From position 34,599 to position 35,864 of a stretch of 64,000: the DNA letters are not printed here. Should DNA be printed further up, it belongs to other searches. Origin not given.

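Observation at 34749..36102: A CcoG/NapH-like membrane polyferredoxin and a 4-TM protein are translationally coupled between norQ and norD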

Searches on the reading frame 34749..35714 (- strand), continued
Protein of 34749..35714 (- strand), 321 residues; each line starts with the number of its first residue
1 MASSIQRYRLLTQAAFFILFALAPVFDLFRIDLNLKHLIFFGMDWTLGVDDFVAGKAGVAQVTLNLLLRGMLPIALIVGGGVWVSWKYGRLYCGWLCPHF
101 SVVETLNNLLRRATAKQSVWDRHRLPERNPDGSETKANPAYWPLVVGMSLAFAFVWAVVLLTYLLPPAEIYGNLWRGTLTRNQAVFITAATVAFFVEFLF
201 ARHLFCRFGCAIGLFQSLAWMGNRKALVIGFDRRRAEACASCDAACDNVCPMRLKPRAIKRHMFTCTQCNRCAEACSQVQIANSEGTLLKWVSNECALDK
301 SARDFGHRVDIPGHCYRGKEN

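Call 36: get_annotated_region(hit=H3, flank=7000)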
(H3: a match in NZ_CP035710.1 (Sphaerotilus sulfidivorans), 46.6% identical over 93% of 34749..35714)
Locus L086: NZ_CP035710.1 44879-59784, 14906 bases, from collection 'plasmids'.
description: Sphaerotilus sulfidivorans strain D-507 plasmid pSna507_unt10, complete sequence
organism: Sphaerotilus sulfidivorans (NCBI taxid 639200)
taxonomy: Bacteria; Pseudomonadota; Betaproteobacteria; Burkholderiales; Sphaerotilaceae; Sphaerotilus; Sphaerotilus sulfidivorans
host: -; source: cell culture; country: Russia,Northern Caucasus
typing (MOB-suite, as given by PLSDB): non-mobilizable
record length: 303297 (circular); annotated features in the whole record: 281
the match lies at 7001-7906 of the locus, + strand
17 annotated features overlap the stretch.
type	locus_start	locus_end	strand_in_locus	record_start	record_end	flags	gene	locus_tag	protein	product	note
CDS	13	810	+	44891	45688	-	napG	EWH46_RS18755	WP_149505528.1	ferredoxin-type protein NapG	-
CDS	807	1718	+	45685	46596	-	napH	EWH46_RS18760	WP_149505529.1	quinol dehydrogenase ferredoxin subunit NapH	-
CDS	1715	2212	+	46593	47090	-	-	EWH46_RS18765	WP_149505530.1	nitrate reductase cytochrome c-type subunit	-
CDS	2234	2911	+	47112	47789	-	-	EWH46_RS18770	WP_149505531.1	NapC/NirT family cytochrome c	-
CDS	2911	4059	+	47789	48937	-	-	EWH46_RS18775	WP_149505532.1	NnrS family protein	-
CDS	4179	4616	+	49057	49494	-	-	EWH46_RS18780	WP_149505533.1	cytochrome c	-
CDS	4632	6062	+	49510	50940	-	-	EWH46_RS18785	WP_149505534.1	cbb3-type cytochrome c oxidase subunit I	GO:0009060 - aerobic respiration [Evidence IEA]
CDS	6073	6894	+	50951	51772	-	-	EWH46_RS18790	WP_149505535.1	CbbQ/NirQ/NorQ/GpvN family protein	-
CDS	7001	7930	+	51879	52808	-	-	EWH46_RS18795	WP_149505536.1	4Fe-4S binding protein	-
CDS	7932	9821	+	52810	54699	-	-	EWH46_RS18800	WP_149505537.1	VWA domain-containing protein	-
CDS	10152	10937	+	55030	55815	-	-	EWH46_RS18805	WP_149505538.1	Crp/Fnr family transcriptional regulator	GO:0006355 - regulation of DNA-templated transcription [Evidence IEA]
CDS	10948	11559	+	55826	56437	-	ccmA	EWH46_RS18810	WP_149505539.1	heme ABC exporter ATP-binding protein CcmA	GO:0015886 - heme transport [Evidence IEA]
CDS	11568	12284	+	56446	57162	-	-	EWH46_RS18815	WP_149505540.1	heme exporter protein CcmB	GO:0017004 - cytochrome complex assembly [Evidence IEA]; GO:0015886 - heme transport [Evidence IEA]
CDS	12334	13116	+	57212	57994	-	ccmC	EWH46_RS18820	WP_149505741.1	heme ABC transporter permease CcmC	GO:0015886 - heme transport [Evidence IEA]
CDS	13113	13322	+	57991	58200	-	-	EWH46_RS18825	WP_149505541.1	hypothetical protein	-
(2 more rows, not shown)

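Call 40: find_related_loci(query=A2, collection=metagenome_contigs, flank=8000)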
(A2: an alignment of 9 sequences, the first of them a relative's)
Query A2 (307 aa) in metagenome_contigs; peptide patterns used: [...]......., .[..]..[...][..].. (x = any residue, [..] = any of these).
600 stretches matched a pattern (row limit reached: there are more); 427 encode a relative of the query (tblastn E <= 1e-3); the best 80 are kept; 80 distinct loci.
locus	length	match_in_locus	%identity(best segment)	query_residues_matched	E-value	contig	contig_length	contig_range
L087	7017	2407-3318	52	6-304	3e-106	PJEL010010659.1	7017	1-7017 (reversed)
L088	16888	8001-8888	54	6-301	1e-104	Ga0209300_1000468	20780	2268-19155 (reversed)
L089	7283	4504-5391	53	6-301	6e-104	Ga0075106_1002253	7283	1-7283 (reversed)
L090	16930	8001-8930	52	2-307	2e-103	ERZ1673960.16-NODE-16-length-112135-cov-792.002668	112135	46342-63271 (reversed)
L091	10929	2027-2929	50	6-301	1e-103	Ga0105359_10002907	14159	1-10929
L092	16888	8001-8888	53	6-301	3e-103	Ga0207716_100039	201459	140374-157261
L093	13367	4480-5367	53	6-301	8e-103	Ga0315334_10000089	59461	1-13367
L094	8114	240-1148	52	6-307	5e-103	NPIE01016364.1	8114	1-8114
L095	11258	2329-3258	52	2-307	5e-103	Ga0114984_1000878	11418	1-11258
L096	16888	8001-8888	53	6-301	2e-102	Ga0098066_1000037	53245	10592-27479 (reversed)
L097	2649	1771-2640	52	5-292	4e-106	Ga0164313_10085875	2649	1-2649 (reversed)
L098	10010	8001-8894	52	1-291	1e-101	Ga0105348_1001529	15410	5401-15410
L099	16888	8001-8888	52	6-301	4e-101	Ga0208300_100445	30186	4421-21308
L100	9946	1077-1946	51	5-292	7e-101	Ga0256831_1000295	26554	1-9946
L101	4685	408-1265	53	8-285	1e-100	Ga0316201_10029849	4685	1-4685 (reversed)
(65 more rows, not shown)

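Call 50: search_protein_representatives(alignment_id=A1)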
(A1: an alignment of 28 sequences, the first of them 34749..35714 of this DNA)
Query: 28 sequences, 325 profile positions. Proteins with E-value up to 0.001 (for the whole library): 1198; up to 1e-10: 438; up to 1e-30: 92. The best 150 are listed.
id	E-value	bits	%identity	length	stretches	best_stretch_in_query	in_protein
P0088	2.5e-165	565.8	-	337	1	3-320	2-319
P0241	2.2e-144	497.0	-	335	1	3-305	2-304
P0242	2.2e-140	483.9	-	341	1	4-301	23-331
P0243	8.7e-108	376.7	-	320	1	3-312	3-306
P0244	1.3e-105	369.7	-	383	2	62-316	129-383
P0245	1.5e-105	369.4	-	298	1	2-292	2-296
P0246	5.2e-104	364.3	-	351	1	4-304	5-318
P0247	2.8e-102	358.6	-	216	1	57-265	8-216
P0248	2.3e-96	339.2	-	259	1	4-206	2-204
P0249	5.9e-93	328.0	-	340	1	5-320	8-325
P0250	1.4e-92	326.8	-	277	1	113-300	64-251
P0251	4.0e-89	315.4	-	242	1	103-318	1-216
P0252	3.7e-82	292.5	-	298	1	21-287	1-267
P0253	1.2e-80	287.5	-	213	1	4-200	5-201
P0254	3.6e-79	282.7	-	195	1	137-300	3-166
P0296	2.1e-40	155.3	-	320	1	7-279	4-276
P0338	1.0e-28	116.9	-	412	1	2-292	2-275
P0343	7.4e-28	114.1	-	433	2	79-292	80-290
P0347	1.8e-27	112.8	-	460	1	2-293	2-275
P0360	4.4e-25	104.9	-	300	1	7-277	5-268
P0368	1.3e-23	100.2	-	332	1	7-278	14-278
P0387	5.4e-21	91.5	-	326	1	7-291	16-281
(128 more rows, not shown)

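Call 51: search_protein_families(library=ncbifam, proteins=[P0241, P0243, P0249, P0296, P0338, P0343, P0347, P0360, P0368, P0387], max_evalue=0.00001)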
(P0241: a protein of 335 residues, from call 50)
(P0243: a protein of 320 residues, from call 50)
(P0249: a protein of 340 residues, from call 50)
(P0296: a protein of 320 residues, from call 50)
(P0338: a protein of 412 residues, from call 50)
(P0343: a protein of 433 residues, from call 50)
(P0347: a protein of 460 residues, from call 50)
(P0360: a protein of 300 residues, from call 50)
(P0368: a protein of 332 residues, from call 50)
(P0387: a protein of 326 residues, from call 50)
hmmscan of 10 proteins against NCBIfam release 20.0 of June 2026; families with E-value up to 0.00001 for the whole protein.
P0241 (335 aa): 3 families
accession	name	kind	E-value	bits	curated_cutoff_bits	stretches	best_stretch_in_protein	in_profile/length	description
TIGR02745.1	ccoG_rdxA_fixG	equivalog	3.1e-14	52.7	316.7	1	67-291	54-284/435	cytochrome c oxidase accessory protein CcoG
TIGR02163.1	napH_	subfamily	5.2e-11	42.6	213.05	1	71-276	61-247/255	NapH/MauN family ferredoxin-type protein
NF007013.0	PRK09477.1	equivalog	1.4e-08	34.2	234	1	70-276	83-270/286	quinol dehydrogenase ferredoxin subunit NapH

P0243 (320 aa): 3 families
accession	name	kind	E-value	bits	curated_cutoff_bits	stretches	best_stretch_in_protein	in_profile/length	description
TIGR02163.1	napH_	subfamily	4.9e-15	55.8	213.05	1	57-272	49-248/255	NapH/MauN family ferredoxin-type protein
NF007013.0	PRK09477.1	equivalog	2.7e-14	53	234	1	11-272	30-271/286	quinol dehydrogenase ferredoxin subunit NapH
TIGR02745.1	ccoG_rdxA_fixG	equivalog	1.9e-13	50.1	316.7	1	73-291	56-289/435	cytochrome c oxidase accessory protein CcoG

P0249 (340 aa): 3 families
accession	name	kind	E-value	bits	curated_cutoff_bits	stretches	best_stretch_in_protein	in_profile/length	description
TIGR02163.1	napH_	subfamily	8.1e-14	51.8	213.05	1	9-283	2-248/255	NapH/MauN family ferredoxin-type protein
NF007013.0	PRK09477.1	equivalog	3.7e-13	49.2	234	1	9-283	25-271/286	quinol dehydrogenase ferredoxin subunit NapH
TIGR02745.1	ccoG_rdxA_fixG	equivalog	3.1e-08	33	316.7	1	55-297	34-284/435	cytochrome c oxidase accessory protein CcoG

P0296 (320 aa): 3 families
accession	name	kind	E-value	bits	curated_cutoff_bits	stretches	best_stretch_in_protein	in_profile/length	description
TIGR02745.1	ccoG_rdxA_fixG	equivalog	3.6e-18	65.7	316.7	1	75-283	60-277/435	cytochrome c oxidase accessory protein CcoG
TIGR02163.1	napH_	subfamily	1.7e-17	63.8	213.05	1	69-278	61-251/255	NapH/MauN family ferredoxin-type protein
NF007013.0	PRK09477.1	equivalog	2.2e-15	56.5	234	1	4-278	26-274/286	quinol dehydrogenase ferredoxin subunit NapH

P0338 (412 aa): 3 families
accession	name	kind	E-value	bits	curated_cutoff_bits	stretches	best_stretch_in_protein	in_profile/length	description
TIGR02745.1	ccoG_rdxA_fixG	equivalog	1e-29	103.8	316.7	1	10-375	6-394/435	cytochrome c oxidase accessory protein CcoG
TIGR02163.1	napH_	subfamily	9.5e-10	38.4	213.05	1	56-260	64-247/255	NapH/MauN family ferredoxin-type protein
NF007013.0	PRK09477.1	equivalog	1.9e-08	33.8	234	1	174-260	178-270/286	quinol dehydrogenase ferredoxin subunit NapH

P0343 (433 aa): 2 families
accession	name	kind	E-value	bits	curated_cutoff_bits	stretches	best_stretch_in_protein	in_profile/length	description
TIGR02745.1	ccoG_rdxA_fixG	equivalog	3.8e-26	92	316.7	1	47-399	29-400/435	cytochrome c oxidase accessory protein CcoG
TIGR02163.1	napH_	subfamily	2.3e-09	37.2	213.05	1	78-275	64-247/255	NapH/MauN family ferredoxin-type protein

P0347 (460 aa): 4 families
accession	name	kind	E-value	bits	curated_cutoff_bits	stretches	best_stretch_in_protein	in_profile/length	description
TIGR02745.1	ccoG_rdxA_fixG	equivalog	3e-36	125.3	316.7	1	10-421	6-428/435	cytochrome c oxidase accessory protein CcoG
TIGR02163.1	napH_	subfamily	4.3e-15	55.9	213.05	1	57-259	65-247/255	NapH/MauN family ferredoxin-type protein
NF007013.0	PRK09477.1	equivalog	1.6e-11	43.8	234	1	57-259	88-270/286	quinol dehydrogenase ferredoxin subunit NapH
NF046105.1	TransRegNosR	equivalog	1.1e-06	27.3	1000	1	59-255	483-659/680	transcriptional regulator NosR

P0360 (300 aa): 4 families
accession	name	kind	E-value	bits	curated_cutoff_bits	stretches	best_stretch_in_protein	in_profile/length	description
TIGR02745.1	ccoG_rdxA_fixG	equivalog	8.6e-17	61.2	316.7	2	70-203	58-190/435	cytochrome c oxidase accessory protein CcoG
TIGR02163.1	napH_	subfamily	6.4e-11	42.3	213.05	1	79-270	72-249/255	NapH/MauN family ferredoxin-type protein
NF007013.0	PRK09477.1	equivalog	4e-09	36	234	1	5-269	26-271/286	quinol dehydrogenase ferredoxin subunit NapH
NF043039.1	HgcAB_like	equivalog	7.1e-06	25.8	285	0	139-268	216-345/350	HgcAB-like fusion protein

P0368 (332 aa): 1 family
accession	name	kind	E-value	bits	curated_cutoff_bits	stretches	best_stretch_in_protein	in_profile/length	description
TIGR02745.1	ccoG_rdxA_fixG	equivalog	7.3e-13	48.3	316.7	1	84-286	53-277/435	cytochrome c oxidase accessory protein CcoG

P0387 (326 aa): 3 families
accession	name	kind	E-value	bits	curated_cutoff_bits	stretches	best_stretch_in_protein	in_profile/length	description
TIGR02745.1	ccoG_rdxA_fixG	equivalog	1.1e-25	90.5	316.7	1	14-287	1-289/435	cytochrome c oxidase accessory protein CcoG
TIGR02163.1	napH_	subfamily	2.3e-14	53.6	213.05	1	17-266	4-248/255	NapH/MauN family ferredoxin-type protein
NF007013.0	PRK09477.1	equivalog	2.3e-10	40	234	1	58-266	82-271/286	quinol dehydrogenase ferredoxin subunit NapH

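Call 52: fold_search(model_id=the predicted structure, library=pdb)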
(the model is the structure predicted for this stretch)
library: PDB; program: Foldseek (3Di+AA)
matches with E <= 10: 26; with E <= 0.001: 0
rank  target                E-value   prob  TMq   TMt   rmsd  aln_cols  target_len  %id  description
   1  9v7j_s                3.5e+00  0.07  0.14  0.21  15.1       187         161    8  Phycobilisome core from Gloeobacter violaceus PCC 7421 (released 2025-09-24)
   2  8r0n_A                3.7e+00  0.05  0.13  0.15  20.5       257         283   13  Cryo-EM structure of the microbial rhodopsin CryoR1 at pH 10.5 in detergent in the ground state (released 2025-05-14)
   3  9v7j_u                5.4e+00  0.04  0.14  0.20  15.2       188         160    8  Phycobilisome core from Gloeobacter violaceus PCC 7421 (released 2025-09-24)
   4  2v8a_B                5.4e+00  0.03  0.12  0.17  15.7       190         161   12  The structure of Thermosynechococcus elongatus allophycocyanin at 3.5 Angstroems. (released 2007-12-11)
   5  5aqd_A                5.7e+00  0.04  0.14  0.20  13.2       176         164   11  Crystal structure of Phormidium Phycoerythrin at pH 8.5 (released 2016-06-29)
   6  6rai_B                6.2e+00  0.01  0.10  0.07  21.2       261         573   16  Heterodimeric ABC exporter TmrAB in ATP-bound outward-facing occluded conformation (released 2019-07-31)
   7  9v7j_AF               6.8e+00  0.03  0.12  0.19  14.4       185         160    8  Phycobilisome core from Gloeobacter violaceus PCC 7421 (released 2025-09-24)
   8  3pm1_B                6.8e+00  0.03  0.13  0.18  21.1       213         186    9  Structure of QacR E90Q bound to Ethidium (released 2011-07-13)
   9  5ndg_L5               6.8e+00  0.02  0.09  0.09  16.3       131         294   15  Crystal structure of geneticin (G418) bound to the yeast 80S ribosome (released 2017-12-13)
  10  7f86_A                7.5e+00  0.03  0.14  0.21  14.0       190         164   12  Crystal structure of Phycoerythrin from Halomicronema Sp. R31DM (released 2022-04-13)
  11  6yx7_BBB              7.9e+00  0.03  0.14  0.19  15.5       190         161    8  The high resolution structure of allophycocyanin from cyanobacterium Nostoc sp. WR13, the P21212 crystal form. (released 2021-05-12)
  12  3sp1_B                7.9e+00  0.02  0.12  0.10  13.7       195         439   13  Crystal structure of cysteinyl-tRNA synthetase (cysS) from Borrelia burgdorferi (released 2011-08-17)
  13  6m6z_A                8.3e+00  0.04  0.14  0.19  15.8       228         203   14  A de novo designed transmembrane nanopore, TMH4C4 (released 2020-06-24)
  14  9f63                  8.3e+00  0.04  0.17  0.13  17.4       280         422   11  Crystal structure of Saccharomyces cerevisiae pH nine-sensitive protein 1 (PNS1) (released 2024-05-15)
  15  6o3e_B                8.3e+00  0.02  0.14  0.09  23.4       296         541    9  mouse aE-catenin 82-883 (released 2019-11-13)
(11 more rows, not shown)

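Call 69: search_protein_families(library=pfam, proteins=[L050:1319-5179:+, L050:5374-6111:+, L050:6369-7007:+, L050:7028-7993:+, L056:8990-9724:+, L054:9070-9936:-, L054:6513-6920:+, L066:9523-10284:+, L066:6649-7623:+], max_evalue=0.001)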
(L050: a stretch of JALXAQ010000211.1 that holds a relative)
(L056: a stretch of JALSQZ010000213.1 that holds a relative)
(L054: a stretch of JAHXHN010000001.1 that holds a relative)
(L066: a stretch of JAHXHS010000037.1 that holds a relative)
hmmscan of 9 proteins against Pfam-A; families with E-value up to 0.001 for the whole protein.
L050:1319-5179:+ (1287 aa): 5 families
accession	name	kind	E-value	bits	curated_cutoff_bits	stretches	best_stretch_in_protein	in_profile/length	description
PF00034.26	Cytochrom_C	-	1.1e-37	129.6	21.3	3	971-1051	2-89/90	Cytochrome c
PF18764.7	nos_propeller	-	8e-33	112.6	30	1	429-500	1-71/71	Nitrous oxide reductase propeller repeat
PF13442.11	Cytochrome_CBB3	-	2.6e-25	89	27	3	1190-1266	3-68/68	Cytochrome C oxidase, cbb3-type, subunit III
PF13473.12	Cupredoxin_1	-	3.4e-06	27.5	27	1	552-634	26-101/104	Cupredoxin-like domain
PF00116.26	COX2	-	0.00087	19.6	22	0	578-631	60-113/120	Cytochrome C oxidase subunit II, periplasmic domain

L050:5374-6111:+ (246 aa): 2 families
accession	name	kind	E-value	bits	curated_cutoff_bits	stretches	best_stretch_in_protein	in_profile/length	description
PF00034.26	Cytochrom_C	-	4e-22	79.8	21.3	2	75-154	3-89/90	Cytochrome c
PF13442.11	Cytochrome_CBB3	-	5.4e-15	55.9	27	2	165-243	3-68/68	Cytochrome C oxidase, cbb3-type, subunit III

L050:6369-7007:+ (213 aa): 2 families
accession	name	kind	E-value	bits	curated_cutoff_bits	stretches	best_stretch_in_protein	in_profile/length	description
PF00034.26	Cytochrom_C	-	2.1e-18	67.9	21.3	2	18-94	3-89/90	Cytochrome c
PF13442.11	Cytochrome_CBB3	-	9.1e-15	55.2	27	2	129-207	2-68/68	Cytochrome C oxidase, cbb3-type, subunit III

L050:7028-7993:+ (322 aa): 0 families

L056:8990-9724:+ (245 aa): 1 family
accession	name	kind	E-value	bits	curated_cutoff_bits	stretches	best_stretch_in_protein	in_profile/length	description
PF02239.22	Cytochrom_D1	-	1e-13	51.1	25.5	1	44-163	37-158/368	Cytochrome D1 heme domain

L054:9070-9936:- (288 aa): 1 family
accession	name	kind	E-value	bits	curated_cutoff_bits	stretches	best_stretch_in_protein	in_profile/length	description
PF03976.20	PPK2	-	4.2e-94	314.8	22.3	1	41-267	2-228/229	Polyphosphate kinase 2 (PPK2)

L054:6513-6920:+ (136 aa): 0 families

L066:9523-10284:+ (254 aa): 1 family
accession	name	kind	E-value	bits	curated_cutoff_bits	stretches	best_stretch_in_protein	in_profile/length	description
PF01292.26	Ni_hydr_CYTB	-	9.7e-31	107.4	30.1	1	17-240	2-179/179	Prokaryotic cytochrome b561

L066:6649-7623:+ (325 aa): 2 families
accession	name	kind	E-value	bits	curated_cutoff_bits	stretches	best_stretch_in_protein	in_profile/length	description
PF03466.25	LysR_substrate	-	3.3e-40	138.2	28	1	87-290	2-197/209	LysR substrate binding domain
PF00126.33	HTH_1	-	2.7e-19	69.3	26.6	1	3-61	1-59/60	Bacterial regulatory helix-turn-helix protein, lysR family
